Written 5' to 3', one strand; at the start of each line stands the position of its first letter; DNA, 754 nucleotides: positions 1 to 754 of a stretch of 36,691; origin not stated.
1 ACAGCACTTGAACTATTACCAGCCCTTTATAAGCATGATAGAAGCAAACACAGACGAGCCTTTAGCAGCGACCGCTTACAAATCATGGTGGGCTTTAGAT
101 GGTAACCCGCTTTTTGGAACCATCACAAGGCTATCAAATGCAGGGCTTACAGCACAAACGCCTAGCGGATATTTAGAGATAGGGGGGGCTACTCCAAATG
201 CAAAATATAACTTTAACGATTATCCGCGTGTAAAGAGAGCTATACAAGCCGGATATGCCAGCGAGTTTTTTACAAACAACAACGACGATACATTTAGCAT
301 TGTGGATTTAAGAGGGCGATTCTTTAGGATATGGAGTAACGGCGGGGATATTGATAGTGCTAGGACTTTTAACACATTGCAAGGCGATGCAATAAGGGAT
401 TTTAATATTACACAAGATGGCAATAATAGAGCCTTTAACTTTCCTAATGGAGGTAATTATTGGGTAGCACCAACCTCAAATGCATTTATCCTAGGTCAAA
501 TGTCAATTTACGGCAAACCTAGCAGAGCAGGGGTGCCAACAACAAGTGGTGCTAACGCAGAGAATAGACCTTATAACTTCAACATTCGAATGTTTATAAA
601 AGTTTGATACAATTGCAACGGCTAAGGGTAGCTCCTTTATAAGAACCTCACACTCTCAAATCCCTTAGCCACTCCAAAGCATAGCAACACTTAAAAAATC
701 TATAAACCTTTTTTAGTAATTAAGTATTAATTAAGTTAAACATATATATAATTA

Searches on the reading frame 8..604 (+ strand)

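Call 71: search_protein_families(library=phrogs, proteins=[window:8-604:+], max_evalue=0.0001)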
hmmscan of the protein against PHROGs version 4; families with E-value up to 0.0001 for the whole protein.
window:8-604:+ (199 aa): 7 families
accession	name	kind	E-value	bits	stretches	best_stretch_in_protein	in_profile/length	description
phrog_1858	-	tail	8.8e-13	48.1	1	48-198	148-292/1018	tail fiber protein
phrog_327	-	tail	1.3e-10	42.2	1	26-198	293-440/618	tail protein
phrog_3100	-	tail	9.3e-10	40.3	1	49-188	229-370/382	tail fiber protein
phrog_523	-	tail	4.6e-09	36.6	1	49-195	497-633/673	tail collar fiber protein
phrog_14307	-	unknown function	7.4e-06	26.7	1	48-138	58-130/137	-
phrog_20472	-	unknown function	5.3e-05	23.7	1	98-191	267-357/366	-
phrog_25747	-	tail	8.9e-05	21.6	1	51-133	691-765/901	tail fiber protein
